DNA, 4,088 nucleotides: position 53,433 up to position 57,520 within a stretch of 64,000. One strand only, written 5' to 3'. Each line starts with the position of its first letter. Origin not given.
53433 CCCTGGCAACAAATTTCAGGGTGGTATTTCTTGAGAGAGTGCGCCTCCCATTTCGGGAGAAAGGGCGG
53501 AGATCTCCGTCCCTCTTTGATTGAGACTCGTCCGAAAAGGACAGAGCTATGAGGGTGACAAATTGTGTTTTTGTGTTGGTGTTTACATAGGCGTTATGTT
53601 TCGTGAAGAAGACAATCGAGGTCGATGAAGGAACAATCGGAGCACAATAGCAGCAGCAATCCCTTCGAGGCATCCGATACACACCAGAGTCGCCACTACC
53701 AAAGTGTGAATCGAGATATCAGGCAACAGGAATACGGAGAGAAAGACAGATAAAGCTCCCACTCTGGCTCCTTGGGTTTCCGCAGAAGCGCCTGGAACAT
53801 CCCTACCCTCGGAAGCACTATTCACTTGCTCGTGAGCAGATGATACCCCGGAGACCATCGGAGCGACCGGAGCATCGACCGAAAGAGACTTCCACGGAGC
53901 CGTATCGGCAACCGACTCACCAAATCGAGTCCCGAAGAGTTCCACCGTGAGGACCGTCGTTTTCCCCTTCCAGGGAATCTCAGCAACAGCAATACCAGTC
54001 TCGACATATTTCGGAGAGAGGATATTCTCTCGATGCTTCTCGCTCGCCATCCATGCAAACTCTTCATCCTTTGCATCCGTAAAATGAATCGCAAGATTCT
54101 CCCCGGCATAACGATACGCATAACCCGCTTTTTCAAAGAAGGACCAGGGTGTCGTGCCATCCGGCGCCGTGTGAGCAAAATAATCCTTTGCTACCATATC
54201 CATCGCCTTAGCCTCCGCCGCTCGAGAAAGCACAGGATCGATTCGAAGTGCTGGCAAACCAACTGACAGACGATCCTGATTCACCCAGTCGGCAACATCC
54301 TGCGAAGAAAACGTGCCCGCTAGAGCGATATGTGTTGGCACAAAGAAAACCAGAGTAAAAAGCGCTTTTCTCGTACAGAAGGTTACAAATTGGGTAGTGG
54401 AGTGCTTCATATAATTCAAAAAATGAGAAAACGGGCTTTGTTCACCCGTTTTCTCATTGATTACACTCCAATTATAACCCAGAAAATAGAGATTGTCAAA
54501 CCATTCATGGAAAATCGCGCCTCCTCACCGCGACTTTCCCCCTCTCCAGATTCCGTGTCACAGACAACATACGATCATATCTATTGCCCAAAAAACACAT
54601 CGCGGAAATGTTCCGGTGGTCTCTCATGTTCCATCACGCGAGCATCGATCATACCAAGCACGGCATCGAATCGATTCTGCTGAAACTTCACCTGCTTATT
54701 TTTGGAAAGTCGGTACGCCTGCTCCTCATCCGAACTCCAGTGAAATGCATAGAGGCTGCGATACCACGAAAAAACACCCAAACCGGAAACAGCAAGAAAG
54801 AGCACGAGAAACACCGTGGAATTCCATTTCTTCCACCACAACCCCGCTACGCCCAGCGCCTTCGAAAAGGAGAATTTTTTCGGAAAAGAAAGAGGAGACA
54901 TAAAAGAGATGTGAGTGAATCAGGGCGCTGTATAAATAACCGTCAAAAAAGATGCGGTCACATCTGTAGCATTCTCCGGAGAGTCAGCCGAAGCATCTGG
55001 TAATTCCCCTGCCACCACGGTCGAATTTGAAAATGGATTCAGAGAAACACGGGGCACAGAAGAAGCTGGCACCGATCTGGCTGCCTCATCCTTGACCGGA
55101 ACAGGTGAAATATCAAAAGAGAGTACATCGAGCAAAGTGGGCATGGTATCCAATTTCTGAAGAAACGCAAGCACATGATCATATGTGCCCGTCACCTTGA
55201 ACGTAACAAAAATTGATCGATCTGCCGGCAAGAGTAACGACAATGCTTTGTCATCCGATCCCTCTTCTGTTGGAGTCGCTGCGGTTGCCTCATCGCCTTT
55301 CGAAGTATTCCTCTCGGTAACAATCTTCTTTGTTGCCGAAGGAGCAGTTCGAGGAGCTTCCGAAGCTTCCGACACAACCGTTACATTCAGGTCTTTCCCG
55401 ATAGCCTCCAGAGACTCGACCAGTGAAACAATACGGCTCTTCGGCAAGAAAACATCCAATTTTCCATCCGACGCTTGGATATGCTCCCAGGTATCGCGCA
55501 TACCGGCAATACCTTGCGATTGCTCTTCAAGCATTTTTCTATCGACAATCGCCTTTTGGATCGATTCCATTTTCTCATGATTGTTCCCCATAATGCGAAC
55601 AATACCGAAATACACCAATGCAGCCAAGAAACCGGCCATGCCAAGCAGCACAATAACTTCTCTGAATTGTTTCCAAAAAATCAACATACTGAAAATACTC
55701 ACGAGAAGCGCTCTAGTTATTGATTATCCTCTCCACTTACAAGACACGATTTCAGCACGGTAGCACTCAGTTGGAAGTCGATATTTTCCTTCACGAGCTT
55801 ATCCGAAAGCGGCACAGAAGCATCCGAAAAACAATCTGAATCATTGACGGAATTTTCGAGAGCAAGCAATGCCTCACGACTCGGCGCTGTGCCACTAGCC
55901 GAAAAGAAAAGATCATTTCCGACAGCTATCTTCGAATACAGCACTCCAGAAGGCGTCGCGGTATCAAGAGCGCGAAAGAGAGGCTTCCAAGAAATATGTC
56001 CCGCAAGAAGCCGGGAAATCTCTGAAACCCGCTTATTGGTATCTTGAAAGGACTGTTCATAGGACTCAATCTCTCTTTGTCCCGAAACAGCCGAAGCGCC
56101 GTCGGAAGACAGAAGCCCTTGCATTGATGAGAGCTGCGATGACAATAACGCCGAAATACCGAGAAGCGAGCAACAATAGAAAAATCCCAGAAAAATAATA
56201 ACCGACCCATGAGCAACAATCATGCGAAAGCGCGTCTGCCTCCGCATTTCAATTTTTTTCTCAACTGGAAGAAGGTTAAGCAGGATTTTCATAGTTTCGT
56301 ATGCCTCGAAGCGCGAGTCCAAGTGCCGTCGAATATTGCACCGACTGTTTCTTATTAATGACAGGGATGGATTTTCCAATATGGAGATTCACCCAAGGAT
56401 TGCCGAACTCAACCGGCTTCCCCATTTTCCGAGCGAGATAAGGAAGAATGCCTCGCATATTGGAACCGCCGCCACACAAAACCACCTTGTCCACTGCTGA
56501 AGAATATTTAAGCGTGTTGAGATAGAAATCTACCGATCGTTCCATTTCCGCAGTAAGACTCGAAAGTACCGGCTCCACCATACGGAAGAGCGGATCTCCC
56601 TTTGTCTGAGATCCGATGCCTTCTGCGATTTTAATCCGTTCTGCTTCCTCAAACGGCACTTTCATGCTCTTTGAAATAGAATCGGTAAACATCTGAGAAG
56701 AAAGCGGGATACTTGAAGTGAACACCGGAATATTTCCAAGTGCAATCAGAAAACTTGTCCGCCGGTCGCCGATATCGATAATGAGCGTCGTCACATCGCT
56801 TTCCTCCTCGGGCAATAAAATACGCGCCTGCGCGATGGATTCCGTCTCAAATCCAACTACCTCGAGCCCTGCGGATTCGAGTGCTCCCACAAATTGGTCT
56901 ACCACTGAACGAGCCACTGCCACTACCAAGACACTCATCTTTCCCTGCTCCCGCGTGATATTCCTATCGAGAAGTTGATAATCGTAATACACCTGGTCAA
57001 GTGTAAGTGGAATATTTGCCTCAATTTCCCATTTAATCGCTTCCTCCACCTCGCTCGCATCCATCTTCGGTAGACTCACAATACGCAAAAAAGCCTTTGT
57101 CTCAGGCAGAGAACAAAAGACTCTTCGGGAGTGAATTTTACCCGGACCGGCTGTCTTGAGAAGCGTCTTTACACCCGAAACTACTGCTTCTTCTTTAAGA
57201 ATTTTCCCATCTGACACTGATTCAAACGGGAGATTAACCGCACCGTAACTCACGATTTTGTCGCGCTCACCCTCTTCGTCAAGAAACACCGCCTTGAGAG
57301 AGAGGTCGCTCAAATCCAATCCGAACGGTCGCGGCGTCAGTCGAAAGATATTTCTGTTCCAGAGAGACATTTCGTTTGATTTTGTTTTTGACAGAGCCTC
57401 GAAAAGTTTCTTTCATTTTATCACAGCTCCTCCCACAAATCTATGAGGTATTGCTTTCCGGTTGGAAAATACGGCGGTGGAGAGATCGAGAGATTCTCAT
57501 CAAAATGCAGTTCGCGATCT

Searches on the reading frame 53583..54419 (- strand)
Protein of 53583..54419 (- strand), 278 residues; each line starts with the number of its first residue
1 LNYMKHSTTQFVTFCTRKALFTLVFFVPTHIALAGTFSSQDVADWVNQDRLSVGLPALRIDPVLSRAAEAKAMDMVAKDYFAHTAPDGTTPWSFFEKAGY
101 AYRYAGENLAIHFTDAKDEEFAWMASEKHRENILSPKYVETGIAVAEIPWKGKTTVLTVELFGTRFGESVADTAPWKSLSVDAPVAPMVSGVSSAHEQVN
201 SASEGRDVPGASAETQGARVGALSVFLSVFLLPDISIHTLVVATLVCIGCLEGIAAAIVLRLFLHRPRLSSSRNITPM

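Call 28: search_protein_families(library=pfam, proteins=[window:53583-54419:-], max_evalue=0.001)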
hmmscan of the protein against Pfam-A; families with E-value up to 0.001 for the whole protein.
window:53583-54419:- (278 aa): 1 family
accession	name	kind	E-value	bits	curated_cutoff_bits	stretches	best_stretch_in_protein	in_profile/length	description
PF00188.32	CAP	-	1.1e-14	55.7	21.1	1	46-150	4-107/117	Cysteine-rich secretory protein family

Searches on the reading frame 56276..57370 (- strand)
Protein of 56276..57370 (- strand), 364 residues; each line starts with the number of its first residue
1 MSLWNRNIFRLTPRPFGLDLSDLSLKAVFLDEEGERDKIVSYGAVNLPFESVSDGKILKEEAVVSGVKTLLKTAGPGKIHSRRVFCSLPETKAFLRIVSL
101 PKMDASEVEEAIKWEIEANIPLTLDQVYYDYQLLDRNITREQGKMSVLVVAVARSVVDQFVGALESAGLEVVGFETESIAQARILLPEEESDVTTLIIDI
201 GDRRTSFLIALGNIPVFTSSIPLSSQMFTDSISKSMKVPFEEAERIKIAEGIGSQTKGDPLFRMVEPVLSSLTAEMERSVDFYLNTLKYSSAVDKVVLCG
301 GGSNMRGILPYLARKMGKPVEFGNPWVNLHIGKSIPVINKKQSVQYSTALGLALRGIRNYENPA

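Call 28: search_protein_families(library=pfam, proteins=[window:56276-57370:-], max_evalue=0.001)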
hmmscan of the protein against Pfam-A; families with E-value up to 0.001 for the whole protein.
window:56276-57370:- (364 aa): 2 families
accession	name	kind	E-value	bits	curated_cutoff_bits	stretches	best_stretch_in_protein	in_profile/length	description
PF11104.14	PilM_2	-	6.2e-47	160.6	27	1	17-356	1-339/340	Type IV pilus assembly protein PilM;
PF14450.12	FtsA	-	1.1e-15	58.6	31.8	1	197-351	2-127/127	Cell division protein FtsA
